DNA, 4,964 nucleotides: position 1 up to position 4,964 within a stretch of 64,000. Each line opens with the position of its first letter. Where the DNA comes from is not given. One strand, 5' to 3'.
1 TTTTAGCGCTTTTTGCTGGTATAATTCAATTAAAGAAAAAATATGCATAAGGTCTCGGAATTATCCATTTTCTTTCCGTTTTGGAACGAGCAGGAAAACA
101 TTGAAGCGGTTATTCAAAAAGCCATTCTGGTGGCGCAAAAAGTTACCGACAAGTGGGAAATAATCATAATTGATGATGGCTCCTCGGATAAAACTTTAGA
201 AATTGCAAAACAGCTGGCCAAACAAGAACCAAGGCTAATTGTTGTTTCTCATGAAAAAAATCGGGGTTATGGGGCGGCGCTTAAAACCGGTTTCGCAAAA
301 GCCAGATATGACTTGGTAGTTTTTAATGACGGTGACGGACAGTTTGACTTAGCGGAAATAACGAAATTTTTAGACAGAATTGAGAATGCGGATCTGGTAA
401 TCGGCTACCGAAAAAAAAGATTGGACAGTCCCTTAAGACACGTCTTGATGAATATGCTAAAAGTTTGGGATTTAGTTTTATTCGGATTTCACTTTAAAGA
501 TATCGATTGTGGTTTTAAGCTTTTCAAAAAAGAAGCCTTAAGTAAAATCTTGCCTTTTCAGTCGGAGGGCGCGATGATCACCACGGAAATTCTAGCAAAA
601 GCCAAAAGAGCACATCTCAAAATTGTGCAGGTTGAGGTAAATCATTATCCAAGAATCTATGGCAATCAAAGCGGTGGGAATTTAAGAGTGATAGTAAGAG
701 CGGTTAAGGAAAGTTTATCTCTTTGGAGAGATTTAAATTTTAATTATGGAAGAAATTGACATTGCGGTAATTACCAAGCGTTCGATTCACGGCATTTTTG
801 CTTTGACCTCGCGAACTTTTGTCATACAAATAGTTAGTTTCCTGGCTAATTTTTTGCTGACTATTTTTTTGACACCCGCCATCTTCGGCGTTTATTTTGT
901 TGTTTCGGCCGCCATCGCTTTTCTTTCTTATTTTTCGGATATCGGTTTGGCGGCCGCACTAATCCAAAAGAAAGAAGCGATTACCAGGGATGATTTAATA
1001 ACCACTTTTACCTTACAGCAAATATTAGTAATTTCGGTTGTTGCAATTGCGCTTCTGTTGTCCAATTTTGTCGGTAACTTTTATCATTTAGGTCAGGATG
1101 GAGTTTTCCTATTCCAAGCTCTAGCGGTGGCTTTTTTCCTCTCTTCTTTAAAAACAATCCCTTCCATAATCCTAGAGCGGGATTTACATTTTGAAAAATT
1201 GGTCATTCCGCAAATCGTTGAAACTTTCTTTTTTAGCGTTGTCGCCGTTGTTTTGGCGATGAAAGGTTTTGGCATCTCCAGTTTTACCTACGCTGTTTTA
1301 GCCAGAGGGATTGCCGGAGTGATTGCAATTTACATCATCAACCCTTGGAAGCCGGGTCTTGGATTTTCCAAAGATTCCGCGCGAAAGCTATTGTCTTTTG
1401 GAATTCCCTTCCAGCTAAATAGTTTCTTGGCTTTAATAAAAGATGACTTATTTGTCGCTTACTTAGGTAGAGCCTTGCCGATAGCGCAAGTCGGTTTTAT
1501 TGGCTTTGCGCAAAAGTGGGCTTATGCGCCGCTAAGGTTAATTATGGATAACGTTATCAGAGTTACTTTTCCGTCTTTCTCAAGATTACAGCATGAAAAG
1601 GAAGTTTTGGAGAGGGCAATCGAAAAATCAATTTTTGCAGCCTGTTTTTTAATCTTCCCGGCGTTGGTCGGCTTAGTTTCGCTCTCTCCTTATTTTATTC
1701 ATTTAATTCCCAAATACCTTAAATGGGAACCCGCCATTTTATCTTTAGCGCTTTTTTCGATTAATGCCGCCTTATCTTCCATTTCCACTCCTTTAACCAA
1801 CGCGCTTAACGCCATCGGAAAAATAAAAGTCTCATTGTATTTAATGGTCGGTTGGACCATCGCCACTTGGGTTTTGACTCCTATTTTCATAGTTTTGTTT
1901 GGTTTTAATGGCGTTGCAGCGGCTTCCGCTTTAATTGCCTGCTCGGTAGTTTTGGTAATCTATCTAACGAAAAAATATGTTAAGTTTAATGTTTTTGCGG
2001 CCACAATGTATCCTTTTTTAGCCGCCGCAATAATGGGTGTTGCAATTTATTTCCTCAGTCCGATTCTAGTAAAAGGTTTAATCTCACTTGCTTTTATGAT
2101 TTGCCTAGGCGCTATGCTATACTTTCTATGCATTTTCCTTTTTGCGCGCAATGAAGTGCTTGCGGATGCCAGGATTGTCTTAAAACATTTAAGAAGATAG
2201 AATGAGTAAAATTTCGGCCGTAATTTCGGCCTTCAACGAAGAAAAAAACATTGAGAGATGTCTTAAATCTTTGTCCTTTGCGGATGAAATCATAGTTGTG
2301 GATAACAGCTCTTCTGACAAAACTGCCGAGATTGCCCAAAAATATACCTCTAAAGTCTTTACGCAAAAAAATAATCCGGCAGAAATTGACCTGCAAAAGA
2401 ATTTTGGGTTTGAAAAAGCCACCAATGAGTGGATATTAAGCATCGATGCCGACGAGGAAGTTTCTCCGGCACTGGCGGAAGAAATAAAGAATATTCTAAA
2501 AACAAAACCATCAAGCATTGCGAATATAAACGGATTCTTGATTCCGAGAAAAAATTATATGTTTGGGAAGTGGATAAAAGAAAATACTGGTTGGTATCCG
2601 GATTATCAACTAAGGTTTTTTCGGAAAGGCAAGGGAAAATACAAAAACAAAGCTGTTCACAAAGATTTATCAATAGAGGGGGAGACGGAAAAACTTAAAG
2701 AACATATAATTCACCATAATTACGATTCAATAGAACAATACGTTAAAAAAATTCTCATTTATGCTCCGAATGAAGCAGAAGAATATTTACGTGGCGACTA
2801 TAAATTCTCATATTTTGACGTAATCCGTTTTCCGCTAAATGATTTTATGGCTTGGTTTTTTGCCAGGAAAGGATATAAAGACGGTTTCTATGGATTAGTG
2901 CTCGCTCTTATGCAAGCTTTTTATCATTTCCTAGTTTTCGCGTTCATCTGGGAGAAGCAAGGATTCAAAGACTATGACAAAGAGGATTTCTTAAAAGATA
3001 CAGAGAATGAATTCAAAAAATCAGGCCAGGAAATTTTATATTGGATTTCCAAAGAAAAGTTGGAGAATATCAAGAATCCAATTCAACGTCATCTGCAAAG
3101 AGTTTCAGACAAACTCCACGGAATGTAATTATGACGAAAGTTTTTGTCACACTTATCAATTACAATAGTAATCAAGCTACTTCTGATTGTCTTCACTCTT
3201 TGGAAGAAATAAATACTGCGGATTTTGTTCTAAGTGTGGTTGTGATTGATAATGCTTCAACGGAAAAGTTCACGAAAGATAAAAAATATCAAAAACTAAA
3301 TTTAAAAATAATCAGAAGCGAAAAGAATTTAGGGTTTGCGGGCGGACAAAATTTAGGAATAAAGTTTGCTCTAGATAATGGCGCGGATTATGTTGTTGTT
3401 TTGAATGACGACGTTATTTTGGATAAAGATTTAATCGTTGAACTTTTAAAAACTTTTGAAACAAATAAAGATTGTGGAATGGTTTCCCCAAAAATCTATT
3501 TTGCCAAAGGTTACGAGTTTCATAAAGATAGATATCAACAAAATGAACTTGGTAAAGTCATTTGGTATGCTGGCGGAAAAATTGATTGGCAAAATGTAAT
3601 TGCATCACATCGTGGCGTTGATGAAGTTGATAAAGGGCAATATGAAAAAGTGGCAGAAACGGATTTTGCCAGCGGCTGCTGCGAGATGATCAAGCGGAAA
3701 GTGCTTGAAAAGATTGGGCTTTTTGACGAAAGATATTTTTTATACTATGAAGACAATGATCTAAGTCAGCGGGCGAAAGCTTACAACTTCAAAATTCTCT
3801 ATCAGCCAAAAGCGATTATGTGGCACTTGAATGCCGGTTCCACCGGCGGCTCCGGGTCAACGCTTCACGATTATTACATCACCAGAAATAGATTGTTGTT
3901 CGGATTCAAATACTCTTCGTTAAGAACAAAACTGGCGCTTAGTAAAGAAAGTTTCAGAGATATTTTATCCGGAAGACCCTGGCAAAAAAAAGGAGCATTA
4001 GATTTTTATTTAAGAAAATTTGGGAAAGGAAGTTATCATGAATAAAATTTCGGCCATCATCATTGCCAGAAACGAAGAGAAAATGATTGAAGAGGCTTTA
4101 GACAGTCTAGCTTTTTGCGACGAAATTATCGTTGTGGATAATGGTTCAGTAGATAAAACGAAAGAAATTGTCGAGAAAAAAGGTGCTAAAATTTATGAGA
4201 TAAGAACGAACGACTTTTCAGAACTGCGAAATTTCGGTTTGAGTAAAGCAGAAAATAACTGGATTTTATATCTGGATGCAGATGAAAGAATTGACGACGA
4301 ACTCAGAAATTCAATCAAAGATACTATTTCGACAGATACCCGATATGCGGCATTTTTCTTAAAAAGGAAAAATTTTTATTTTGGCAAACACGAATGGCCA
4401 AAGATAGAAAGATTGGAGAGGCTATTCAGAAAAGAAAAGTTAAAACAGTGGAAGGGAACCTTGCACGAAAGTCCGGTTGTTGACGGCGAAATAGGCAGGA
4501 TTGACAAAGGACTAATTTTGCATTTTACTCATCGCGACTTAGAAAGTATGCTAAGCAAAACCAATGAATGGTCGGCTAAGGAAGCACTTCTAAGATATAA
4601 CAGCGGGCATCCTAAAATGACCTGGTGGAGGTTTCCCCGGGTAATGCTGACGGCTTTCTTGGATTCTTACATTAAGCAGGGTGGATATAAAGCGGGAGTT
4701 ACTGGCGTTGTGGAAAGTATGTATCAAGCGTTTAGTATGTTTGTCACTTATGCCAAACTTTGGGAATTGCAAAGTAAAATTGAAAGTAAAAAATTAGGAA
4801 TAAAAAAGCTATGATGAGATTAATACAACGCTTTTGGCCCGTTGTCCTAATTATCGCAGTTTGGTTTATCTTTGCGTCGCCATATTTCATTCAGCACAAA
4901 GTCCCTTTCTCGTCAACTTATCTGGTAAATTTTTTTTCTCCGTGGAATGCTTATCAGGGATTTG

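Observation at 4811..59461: Exceptional expansion of lipid-carrier-dependent GT-C-type membrane glycosyltransferases in a single co-directional locus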

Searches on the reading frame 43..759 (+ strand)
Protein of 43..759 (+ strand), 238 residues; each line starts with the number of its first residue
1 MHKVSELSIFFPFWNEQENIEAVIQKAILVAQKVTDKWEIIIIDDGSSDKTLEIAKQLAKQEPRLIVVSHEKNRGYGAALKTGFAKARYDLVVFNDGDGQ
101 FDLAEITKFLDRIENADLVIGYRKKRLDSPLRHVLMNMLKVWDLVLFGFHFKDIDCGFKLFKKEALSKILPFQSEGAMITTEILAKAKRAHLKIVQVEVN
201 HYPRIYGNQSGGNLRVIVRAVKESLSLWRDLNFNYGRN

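Call 3: search_protein_families(library=pfam, proteins=[window:43-759:+], max_evalue=0.01)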
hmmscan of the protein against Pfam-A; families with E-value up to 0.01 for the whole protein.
window:43-759:+ (238 aa): 3 families
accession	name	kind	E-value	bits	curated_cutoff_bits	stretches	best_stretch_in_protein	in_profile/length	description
PF00535.33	Glycos_transf_2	-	1.4e-29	103.7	23.3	1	8-167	1-165/168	Glycosyl transferase family 2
PF10111.15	Glyco_tranf_2_2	-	8.3e-09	35.8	27.3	1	11-111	4-104/276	Glycosyltransferase like family 2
PF13641.12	Glyco_tranf_2_3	-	5.6e-05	23.7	27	1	7-98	3-96/230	Glycosyltransferase like family 2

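Call 28: search_protein_families(library=ncbifam, proteins=[window:43-759:+], max_evalue=0.00001)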
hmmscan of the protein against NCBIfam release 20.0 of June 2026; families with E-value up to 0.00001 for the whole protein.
window:43-759:+ (238 aa): 18 families
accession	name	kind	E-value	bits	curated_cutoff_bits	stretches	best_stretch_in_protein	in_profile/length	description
NF007986.1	PRK10714.1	equivalog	8.6e-24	84.1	529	1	2-217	3-216/316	undecaprenyl-phosphate 4-deoxy-4-formamido-L-arabinose transferase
NF047588.1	GlcsyltransPgfSStrep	equivalog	1.5e-20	73.6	500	1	7-172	3-170/308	glycosyltransferase PgfS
TIGR03937.1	PgaC_IcaA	equivalog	1.7e-20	73.4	422.3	1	3-107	43-144/407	poly-beta-1,6-N-acetyl-D-glucosamine synthase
TIGR04182.1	glyco_TIGR04182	equivalog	3.4e-18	66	325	1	7-209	2-198/293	S-layer glycoprotein N-glycosyltransferase AglJ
NF007482.0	PRK10073.1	equivalog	2.1e-15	56.6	423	1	2-118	3-115/334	glycosyltransferase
NF058614.1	PPMAGASynPpgS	equivalog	2.9e-14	53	370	1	9-201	4-196/226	polyprenyl-phospho-N-acetylgalactosaminyl synthase PpgS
NF047683.1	TeichurnBiosyTuaG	equivalog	4.2e-14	52.8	400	1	5-117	6-115/252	teichuronic acid biosynthesis protein TuaG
NF041391.1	DPhHxTase_Halo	equivalog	5.6e-14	51.6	375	1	14-203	4-185/213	dolichyl-phosphate hexose transferase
NF041875.1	EPS_EpsD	equivalog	1.2e-11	44.6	370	1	7-103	1-94/325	exopolysaccharide biosynthesis glycosyltransferase EpsD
TIGR04283.1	glyco_like_mftF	equivalog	1.4e-11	44.4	182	1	7-130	1-114/221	TIGR04283 family arsenosugar biosynthesis glycosyltransferase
TIGR03965.1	mycofact_glyco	equivalog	4.3e-11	42.3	280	1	5-98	74-164/467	mycofactocin biosynthesis glycosyltransferase MftF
NF010496.0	PRK13915.1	equivalog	7.5e-11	41.7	262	1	5-98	31-126/307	glucosyl-3-phosphoglycerate synthase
NF053739.1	GlytfEpsEBac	equivalog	1.4e-10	40.6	450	1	8-100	4-94/265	glycosyltransferase EpsE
NF038302.1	EPS_HpsE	equivalog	3.1e-09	36.2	300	1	6-100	2-98/307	hormogonium polysaccharide biosynthesis glycosyltransferase HpsE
TIGR03469.1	HpnB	hypoth_equivalog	8.4e-09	34.9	379.25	1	8-120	47-167/386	hopene-associated glycosyltransferase HpnB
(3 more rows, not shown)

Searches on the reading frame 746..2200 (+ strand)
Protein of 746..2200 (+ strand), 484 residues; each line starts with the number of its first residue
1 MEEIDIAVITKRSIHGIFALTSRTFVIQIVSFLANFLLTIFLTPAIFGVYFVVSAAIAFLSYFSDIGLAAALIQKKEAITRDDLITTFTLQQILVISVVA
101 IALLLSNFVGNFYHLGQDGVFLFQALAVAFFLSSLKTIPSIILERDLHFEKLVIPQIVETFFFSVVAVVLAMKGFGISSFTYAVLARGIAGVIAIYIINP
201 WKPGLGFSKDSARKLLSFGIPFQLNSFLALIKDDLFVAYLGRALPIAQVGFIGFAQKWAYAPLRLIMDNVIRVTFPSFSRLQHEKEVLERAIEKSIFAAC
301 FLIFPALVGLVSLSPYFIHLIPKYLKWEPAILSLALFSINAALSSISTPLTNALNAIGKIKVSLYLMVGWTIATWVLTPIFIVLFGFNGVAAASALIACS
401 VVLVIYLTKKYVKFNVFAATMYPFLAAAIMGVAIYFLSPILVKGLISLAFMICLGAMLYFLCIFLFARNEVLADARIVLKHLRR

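Call 3: search_protein_families(library=pfam, proteins=[window:746-2200:+], max_evalue=0.01)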
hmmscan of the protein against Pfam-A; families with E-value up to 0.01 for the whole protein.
window:746-2200:+ (484 aa): 2 families
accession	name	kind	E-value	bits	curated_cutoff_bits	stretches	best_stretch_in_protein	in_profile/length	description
PF13440.11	Polysacc_synt_3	-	1.2e-46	159.8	23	1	38-321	2-283/293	Polysaccharide biosynthesis protein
PF01943.22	Polysacc_synt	-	3e-21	76.5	28.2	1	15-282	3-274/274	Polysaccharide biosynthesis protein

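Call 38: find_encoding_contigs(protein=window:746-2200:+, flank=10000, max_places=3)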
Protein window:746-2200:+ (484 aa): 7 contigs read that carry it; 3 places shown.
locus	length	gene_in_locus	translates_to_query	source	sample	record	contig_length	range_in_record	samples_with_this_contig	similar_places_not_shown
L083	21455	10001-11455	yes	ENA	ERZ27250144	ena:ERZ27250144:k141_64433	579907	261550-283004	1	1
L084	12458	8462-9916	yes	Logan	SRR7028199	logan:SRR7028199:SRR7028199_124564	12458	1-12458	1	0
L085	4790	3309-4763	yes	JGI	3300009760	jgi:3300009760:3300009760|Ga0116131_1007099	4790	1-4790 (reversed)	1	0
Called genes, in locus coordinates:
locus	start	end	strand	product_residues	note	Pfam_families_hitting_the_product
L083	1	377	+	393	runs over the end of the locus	PF26314:MptA_B_family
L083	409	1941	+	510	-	PF13231:PMT_2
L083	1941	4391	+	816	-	PF09586:YfhO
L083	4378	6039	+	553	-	-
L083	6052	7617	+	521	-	PF10131:PTPS_related (weak)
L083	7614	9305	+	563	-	PF10131:PTPS_related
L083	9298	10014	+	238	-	PF00535:Glycos_transf_2, PF10111:Glyco_tranf_2_2, PF13641:Glyco_tranf_2_3 (weak)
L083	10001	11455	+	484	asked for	PF01943:Polysacc_synt, PF13440:Polysacc_synt_3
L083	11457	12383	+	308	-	PF00535:Glycos_transf_2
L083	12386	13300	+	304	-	PF00535:Glycos_transf_2, PF13641:Glyco_tranf_2_3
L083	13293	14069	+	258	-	PF00535:Glycos_transf_2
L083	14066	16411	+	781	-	PF09586:YfhO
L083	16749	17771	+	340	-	PF00534:Glycos_transf_1, PF13692:Glyco_trans_1_4, PF13524:Glyco_trans_1_2 (faint)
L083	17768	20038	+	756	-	PF09586:YfhO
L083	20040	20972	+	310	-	PF00535:Glycos_transf_2, PF10111:Glyco_tranf_2_2 (weak), PF13641:Glyco_tranf_2_3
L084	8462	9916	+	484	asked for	PF01943:Polysacc_synt, PF13440:Polysacc_synt_3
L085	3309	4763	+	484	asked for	PF01943:Polysacc_synt, PF13440:Polysacc_synt_3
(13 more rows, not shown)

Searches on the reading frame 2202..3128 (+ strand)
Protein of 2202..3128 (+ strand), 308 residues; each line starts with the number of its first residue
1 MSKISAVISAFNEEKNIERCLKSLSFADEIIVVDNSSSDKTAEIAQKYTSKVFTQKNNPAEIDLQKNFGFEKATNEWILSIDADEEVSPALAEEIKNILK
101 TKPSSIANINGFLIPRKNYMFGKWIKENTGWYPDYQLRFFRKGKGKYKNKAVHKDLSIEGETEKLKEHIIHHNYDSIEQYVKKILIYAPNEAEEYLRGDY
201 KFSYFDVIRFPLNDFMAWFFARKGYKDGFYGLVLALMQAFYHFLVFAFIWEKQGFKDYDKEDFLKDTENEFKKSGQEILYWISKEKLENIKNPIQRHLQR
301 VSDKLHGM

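Call 3: search_protein_families(library=pfam, proteins=[window:2202-3128:+], max_evalue=0.01)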
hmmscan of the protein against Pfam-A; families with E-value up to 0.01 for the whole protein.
window:2202-3128:+ (308 aa): 3 families
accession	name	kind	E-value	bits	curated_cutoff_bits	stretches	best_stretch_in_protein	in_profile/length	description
PF00535.33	Glycos_transf_2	-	4.2e-21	76.1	23.3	1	5-130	1-132/168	Glycosyl transferase family 2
PF13704.12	Glyco_tranf_2_4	-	2.4e-05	25.2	27.5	1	13-85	3-82/98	Glycosyl transferase family 2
PF10111.15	Glyco_tranf_2_2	-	4.9e-05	23.4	27.3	1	6-102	2-109/276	Glycosyltransferase like family 2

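Call 28: search_protein_families(library=ncbifam, proteins=[window:2202-3128:+], max_evalue=0.00001)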
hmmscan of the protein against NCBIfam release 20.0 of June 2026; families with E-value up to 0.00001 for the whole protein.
window:2202-3128:+ (308 aa): 7 families
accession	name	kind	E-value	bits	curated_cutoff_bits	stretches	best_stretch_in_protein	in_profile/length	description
TIGR04283.1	glyco_like_mftF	equivalog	2.2e-14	53.6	182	1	4-105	1-102/221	TIGR04283 family arsenosugar biosynthesis glycosyltransferase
NF007482.0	PRK10073.1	equivalog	6.3e-12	45.1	423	1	2-116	6-127/334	glycosyltransferase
TIGR04195.1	S_glycosyl_SunS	equivalog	1.5e-10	40.6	350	1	4-160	59-207/421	SunS family peptide S-glycosyltransferase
NF045692.1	OglycostaseCruG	equivalog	2.1e-07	30.2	600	1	1-99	40-152/386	2'-O-glycosyltransferase CruG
NF010496.0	PRK13915.1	equivalog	4.9e-07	29.1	262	1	2-62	31-98/307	glucosyl-3-phosphoglycerate synthase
TIGR04182.1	glyco_TIGR04182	equivalog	1e-06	28.3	325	1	4-95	2-93/293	S-layer glycoprotein N-glycosyltransferase AglJ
TIGR03937.1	PgaC_IcaA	equivalog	1.3e-06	27.7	422.3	1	2-95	45-146/407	poly-beta-1,6-N-acetyl-D-glucosamine synthase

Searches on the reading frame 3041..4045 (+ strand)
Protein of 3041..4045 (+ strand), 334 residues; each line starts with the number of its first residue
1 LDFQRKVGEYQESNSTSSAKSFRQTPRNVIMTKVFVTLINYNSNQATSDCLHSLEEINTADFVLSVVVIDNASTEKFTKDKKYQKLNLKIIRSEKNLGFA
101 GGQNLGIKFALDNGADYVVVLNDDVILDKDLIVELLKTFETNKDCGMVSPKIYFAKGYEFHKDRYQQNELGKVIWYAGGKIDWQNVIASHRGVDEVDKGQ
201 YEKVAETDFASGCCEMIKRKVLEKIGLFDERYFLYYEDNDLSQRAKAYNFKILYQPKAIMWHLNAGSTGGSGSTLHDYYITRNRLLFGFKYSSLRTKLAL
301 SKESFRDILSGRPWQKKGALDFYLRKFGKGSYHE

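Call 3: search_protein_families(library=pfam, proteins=[window:3041-4045:+], max_evalue=0.01)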
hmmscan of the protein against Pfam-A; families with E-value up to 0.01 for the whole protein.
window:3041-4045:+ (334 aa): 7 families
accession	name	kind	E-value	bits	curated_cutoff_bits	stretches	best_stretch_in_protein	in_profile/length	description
PF00535.33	Glycos_transf_2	-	5.2e-16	59.5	23.3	1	38-226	4-168/168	Glycosyl transferase family 2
PF13641.12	Glyco_tranf_2_3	-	3.7e-15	57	27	1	39-265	8-214/230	Glycosyltransferase like family 2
PF10111.15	Glyco_tranf_2_2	-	5.4e-05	23.3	27.3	1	61-266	27-220/276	Glycosyltransferase like family 2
PF13506.12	Glyco_transf_21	-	0.00022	21.2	21.7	0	115-261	31-153/174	Glycosyl transferase family 21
PF13632.12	Glyco_trans_2_3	-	0.00052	20.3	27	0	211-290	73-144/198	Glycosyl transferase family group 2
PF13712.12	Glyco_tranf_2_5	-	0.0077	16.4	27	0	113-148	52-88/210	Glycosyltransferase like family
PF11735.13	CAP59_mtransfer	-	0.0079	16.3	28.8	0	32-147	32-149/242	Cryptococcal mannosyltransferase 1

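Call 28: search_protein_families(library=ncbifam, proteins=[window:3041-4045:+], max_evalue=0.00001)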
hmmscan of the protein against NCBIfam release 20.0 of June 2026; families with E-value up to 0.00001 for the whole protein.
window:3041-4045:+ (334 aa): 7 families
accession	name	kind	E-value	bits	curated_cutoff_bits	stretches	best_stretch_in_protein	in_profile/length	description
TIGR01556.1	rhamnosyltran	subfamily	1.3e-23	83.6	200.55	1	62-287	20-235/281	rhamnosyltransferase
TIGR03937.1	PgaC_IcaA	equivalog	3.6e-13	49.3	422.3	1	25-149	38-160/407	poly-beta-1,6-N-acetyl-D-glucosamine synthase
TIGR03965.1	mycofact_glyco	equivalog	6e-13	48.5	280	1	40-161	82-200/467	mycofactocin biosynthesis glycosyltransferase MftF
NF038299.1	EPS_HpsN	equivalog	3.8e-11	42.5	425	1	35-318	4-281/317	hormogonium polysaccharide biosynthesis glycosyltransferase HpsN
NF050113.1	gal_furan_GlfT1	equivalog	4.4e-11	42.6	330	1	52-152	16-117/290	galactofuranosyltransferase GlfT1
NF041875.1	EPS_EpsD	equivalog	7.4e-10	38.7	370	0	38-143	5-108/325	exopolysaccharide biosynthesis glycosyltransferase EpsD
TIGR03111.1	glyc2_xrt_Gpos1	hypoth_equivalog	3.9e-08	32.5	363.95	1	33-147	48-164/439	TIGR03111 family XrtG-associated glycosyltransferase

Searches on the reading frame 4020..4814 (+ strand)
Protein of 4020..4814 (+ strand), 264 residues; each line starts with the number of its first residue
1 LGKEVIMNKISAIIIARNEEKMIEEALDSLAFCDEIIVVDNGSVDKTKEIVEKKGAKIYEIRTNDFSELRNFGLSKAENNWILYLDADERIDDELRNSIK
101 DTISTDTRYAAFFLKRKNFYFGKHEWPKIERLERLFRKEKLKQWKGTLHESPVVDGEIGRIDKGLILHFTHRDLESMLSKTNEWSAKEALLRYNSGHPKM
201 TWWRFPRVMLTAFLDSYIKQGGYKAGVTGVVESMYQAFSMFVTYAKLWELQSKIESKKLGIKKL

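Call 3: search_protein_families(library=pfam, proteins=[window:4020-4814:+], max_evalue=0.01)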
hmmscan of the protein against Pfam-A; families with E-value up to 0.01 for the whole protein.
window:4020-4814:+ (264 aa): 3 families
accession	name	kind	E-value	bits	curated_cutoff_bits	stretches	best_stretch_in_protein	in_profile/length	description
PF00535.33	Glycos_transf_2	-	4.8e-19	69.3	23.3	1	11-149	1-150/168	Glycosyl transferase family 2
PF13704.12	Glyco_tranf_2_4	-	1e-06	29.6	27.5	1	17-90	1-83/98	Glycosyl transferase family 2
PF10111.15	Glyco_tranf_2_2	-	2.9e-05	24.1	27.3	1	13-91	3-94/276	Glycosyltransferase like family 2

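Call 28: search_protein_families(library=ncbifam, proteins=[window:4020-4814:+], max_evalue=0.00001)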
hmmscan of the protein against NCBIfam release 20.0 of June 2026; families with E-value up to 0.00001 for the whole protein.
window:4020-4814:+ (264 aa): 4 families
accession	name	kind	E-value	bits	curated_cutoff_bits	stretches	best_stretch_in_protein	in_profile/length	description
TIGR04283.1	glyco_like_mftF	equivalog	6.2e-14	52.1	182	1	10-113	1-107/221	TIGR04283 family arsenosugar biosynthesis glycosyltransferase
TIGR04195.1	S_glycosyl_SunS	equivalog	6.9e-12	44.9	350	1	9-102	58-154/421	SunS family peptide S-glycosyltransferase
NF007482.0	PRK10073.1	equivalog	1.3e-07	31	423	1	7-99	5-106/334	glycosyltransferase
NF010496.0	PRK13915.1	equivalog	5.6e-07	28.9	262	1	8-62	31-92/307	glucosyl-3-phosphoglycerate synthase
